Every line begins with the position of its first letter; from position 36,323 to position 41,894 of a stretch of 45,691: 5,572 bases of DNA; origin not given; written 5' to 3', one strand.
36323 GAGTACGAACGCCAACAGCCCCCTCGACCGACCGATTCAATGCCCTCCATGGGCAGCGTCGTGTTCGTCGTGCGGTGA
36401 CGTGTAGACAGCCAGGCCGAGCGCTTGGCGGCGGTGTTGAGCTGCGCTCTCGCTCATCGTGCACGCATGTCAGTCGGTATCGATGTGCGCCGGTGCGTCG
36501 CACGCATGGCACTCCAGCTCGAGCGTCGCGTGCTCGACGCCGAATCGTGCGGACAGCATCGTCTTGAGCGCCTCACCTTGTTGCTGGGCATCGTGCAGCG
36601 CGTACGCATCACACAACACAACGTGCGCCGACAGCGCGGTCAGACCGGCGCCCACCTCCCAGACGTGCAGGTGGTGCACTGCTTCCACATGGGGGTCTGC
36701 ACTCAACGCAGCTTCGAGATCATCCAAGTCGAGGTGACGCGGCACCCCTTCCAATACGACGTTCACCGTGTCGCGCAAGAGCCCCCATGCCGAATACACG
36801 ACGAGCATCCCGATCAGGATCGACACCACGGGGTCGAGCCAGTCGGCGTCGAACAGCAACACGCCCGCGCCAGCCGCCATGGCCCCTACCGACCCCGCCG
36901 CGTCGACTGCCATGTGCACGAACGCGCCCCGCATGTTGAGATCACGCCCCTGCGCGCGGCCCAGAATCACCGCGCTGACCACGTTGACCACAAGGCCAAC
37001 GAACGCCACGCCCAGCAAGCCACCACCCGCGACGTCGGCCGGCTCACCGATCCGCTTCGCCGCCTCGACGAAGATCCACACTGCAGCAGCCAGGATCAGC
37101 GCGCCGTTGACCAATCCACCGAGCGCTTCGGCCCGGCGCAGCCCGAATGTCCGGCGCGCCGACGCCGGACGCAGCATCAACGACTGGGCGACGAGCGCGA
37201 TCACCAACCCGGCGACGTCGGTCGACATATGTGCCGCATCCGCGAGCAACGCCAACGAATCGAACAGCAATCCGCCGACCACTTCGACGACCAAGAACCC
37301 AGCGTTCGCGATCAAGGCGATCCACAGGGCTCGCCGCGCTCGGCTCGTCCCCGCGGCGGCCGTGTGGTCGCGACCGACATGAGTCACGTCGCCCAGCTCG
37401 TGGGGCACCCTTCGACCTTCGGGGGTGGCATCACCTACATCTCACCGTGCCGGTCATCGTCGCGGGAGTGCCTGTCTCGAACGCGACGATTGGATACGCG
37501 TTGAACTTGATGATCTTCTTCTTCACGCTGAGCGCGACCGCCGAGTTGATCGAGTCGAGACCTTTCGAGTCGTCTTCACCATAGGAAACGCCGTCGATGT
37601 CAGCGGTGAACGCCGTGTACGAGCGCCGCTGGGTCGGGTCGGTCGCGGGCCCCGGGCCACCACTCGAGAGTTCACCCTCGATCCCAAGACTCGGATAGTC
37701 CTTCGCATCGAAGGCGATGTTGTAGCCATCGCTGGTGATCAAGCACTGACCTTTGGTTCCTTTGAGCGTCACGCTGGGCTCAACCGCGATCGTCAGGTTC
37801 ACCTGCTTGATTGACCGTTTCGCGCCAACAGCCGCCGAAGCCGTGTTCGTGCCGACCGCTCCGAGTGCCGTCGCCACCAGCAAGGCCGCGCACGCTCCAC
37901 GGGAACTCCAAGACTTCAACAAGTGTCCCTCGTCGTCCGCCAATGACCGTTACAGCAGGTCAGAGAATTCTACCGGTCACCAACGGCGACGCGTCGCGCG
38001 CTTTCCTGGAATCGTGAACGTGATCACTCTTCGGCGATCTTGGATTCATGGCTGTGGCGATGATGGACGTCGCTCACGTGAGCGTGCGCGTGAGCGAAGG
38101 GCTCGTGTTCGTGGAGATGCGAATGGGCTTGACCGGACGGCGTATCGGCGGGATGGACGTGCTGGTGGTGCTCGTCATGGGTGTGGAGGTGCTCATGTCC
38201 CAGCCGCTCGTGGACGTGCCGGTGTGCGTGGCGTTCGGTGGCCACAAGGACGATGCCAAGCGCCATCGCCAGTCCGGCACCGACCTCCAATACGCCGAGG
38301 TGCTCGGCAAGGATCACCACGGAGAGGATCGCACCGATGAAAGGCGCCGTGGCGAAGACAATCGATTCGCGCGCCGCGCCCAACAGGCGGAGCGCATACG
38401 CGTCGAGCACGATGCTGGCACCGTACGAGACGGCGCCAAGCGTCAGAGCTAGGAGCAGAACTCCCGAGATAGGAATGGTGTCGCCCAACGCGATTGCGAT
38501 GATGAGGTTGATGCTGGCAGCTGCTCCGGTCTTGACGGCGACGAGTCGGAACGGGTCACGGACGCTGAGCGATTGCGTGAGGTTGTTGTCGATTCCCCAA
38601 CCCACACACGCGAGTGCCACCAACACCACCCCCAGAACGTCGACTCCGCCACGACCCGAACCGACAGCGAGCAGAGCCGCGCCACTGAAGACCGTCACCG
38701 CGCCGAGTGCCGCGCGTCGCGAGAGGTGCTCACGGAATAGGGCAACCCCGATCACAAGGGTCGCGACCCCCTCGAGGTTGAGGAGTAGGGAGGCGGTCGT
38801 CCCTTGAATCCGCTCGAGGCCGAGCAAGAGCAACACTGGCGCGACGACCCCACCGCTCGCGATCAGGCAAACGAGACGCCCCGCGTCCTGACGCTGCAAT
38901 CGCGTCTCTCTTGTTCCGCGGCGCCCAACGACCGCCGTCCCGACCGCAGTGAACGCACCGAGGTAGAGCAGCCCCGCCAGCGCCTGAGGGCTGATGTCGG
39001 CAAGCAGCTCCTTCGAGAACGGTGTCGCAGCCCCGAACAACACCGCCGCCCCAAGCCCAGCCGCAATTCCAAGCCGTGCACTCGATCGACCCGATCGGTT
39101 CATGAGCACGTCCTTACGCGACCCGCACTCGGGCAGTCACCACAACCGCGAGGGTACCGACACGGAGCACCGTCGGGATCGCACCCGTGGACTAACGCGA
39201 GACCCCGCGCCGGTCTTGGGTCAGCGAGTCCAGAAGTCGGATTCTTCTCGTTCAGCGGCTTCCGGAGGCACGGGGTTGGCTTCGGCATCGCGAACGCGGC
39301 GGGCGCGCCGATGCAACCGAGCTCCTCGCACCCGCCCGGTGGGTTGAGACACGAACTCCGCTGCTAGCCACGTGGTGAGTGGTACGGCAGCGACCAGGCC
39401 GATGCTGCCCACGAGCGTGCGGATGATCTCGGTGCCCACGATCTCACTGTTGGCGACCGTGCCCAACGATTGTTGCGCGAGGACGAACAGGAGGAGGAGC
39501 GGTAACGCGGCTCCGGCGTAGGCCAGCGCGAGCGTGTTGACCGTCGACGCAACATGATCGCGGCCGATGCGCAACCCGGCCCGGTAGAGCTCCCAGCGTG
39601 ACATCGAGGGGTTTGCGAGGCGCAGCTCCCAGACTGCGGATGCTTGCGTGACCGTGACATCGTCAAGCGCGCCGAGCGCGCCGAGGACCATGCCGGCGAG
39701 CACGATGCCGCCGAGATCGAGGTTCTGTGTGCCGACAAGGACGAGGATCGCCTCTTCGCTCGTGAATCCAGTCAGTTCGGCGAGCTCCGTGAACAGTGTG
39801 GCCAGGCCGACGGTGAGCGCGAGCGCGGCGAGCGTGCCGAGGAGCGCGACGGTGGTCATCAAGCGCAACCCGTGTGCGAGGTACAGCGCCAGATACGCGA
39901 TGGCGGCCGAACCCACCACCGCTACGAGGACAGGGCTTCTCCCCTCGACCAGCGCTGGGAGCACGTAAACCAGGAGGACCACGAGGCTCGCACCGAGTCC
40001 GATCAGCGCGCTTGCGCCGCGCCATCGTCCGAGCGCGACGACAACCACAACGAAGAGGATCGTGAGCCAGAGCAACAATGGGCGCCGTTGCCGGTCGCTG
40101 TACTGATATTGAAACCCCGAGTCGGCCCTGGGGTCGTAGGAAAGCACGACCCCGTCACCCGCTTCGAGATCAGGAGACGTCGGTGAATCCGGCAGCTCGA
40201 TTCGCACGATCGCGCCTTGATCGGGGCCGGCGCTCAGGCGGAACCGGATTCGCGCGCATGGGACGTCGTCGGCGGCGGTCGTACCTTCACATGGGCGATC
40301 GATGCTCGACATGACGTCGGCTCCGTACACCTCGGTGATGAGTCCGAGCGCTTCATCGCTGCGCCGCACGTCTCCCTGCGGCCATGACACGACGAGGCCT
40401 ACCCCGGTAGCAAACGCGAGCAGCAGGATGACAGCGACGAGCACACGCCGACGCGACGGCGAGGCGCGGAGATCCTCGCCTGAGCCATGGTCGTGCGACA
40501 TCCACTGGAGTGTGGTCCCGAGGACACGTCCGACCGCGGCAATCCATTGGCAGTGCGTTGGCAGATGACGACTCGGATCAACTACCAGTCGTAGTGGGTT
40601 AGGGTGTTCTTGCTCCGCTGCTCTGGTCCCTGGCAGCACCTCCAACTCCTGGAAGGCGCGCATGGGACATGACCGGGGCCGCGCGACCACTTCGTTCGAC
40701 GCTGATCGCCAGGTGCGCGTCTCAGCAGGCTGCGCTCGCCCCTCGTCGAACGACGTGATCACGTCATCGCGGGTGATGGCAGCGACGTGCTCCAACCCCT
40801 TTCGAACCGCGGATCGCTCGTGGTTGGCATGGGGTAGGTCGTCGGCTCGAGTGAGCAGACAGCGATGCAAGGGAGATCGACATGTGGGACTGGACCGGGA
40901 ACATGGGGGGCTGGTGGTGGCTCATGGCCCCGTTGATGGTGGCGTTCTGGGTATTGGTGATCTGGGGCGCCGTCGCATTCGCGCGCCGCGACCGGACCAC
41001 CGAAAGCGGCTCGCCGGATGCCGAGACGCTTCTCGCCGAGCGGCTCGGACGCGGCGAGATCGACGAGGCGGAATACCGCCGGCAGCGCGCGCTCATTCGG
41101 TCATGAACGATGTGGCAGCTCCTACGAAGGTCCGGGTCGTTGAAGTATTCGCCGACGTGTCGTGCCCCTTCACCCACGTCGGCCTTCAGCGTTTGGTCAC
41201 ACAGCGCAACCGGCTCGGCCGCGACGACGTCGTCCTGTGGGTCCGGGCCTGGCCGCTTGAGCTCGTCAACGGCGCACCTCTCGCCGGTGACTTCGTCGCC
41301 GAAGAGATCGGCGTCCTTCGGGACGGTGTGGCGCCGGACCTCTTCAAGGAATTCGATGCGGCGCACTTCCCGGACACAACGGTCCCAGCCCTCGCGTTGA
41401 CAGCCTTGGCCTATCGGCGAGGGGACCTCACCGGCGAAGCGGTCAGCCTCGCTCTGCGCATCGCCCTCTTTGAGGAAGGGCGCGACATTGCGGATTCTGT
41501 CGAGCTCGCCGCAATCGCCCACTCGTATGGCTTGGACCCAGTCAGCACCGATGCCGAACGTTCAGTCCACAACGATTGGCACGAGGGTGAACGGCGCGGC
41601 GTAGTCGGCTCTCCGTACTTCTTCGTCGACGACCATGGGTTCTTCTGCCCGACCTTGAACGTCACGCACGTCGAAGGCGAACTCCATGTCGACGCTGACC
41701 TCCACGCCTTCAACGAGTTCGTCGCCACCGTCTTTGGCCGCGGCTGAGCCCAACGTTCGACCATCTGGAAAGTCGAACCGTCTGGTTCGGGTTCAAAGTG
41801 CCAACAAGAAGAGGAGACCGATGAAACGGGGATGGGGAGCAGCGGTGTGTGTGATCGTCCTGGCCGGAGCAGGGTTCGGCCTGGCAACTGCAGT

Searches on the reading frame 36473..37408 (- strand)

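Call 17: search_protein_families(library=pfam, proteins=[window:36473-37408:-], max_evalue=0.001)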
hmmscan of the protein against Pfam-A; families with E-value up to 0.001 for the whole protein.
window:36473-37408:- (312 aa): 2 families
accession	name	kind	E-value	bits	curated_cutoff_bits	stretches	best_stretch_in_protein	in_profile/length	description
PF01545.26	Cation_efflux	-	2.1e-42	145.6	26.6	1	28-216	1-195/198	Cation efflux family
PF16916.11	ZT_dimer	-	1.6e-10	41.3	26.7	1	223-299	1-76/78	Dimerisation domain of Zinc Transporter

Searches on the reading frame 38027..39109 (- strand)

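Call 17: search_protein_families(library=pfam, proteins=[window:38027-39109:-], max_evalue=0.001)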
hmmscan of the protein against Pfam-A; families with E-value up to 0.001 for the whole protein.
window:38027-39109:- (361 aa): 1 family
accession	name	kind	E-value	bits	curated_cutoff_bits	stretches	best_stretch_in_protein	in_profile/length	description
PF00892.27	EamA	-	3.2e-29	102.4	28.2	2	13-147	2-133/135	EamA-like transporter family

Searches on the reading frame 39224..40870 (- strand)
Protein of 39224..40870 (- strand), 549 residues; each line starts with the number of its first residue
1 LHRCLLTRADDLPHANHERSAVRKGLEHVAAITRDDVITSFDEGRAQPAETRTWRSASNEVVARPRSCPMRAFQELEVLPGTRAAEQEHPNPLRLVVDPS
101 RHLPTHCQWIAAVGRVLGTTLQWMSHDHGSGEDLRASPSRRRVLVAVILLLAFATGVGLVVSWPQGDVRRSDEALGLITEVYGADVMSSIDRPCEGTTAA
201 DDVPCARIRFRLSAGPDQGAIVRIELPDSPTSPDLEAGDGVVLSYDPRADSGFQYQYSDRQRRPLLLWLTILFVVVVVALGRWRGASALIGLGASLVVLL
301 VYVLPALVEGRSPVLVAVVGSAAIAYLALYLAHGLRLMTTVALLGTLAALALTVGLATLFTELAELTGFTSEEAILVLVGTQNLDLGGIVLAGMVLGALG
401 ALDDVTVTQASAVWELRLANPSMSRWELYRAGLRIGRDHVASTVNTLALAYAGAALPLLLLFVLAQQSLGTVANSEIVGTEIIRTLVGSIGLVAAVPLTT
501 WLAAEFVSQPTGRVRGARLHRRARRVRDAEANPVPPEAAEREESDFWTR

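Call 17: search_protein_families(library=pfam, proteins=[window:39224-40870:-], max_evalue=0.001)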
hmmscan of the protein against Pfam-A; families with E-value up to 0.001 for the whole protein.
window:39224-40870:- (549 aa): 1 family
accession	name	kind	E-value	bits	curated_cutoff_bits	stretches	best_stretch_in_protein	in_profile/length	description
PF07907.16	YibE_F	-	1.5e-75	254.3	27.2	1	266-504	1-240/241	YibE/F-like protein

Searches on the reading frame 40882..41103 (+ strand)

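Call 17: search_protein_families(library=pfam, proteins=[window:40882-41103:+], max_evalue=0.001)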
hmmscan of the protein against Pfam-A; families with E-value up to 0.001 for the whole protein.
window:40882-41103:+ (74 aa): 1 family
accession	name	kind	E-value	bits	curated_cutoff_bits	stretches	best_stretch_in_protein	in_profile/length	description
PF09851.14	SHOCT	-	7e-05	22.9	27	1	46-72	1-27/28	Short C-terminal domain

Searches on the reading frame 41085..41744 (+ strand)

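Call 17: search_protein_families(library=pfam, proteins=[window:41085-41744:+], max_evalue=0.001)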
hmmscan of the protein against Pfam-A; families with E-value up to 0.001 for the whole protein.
window:41085-41744:+ (220 aa): 1 family
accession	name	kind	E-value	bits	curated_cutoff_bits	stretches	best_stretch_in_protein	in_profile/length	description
PF01323.26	DSBA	-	3.4e-10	40.5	25.6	1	18-188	1-178/191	DSBA-like thioredoxin domain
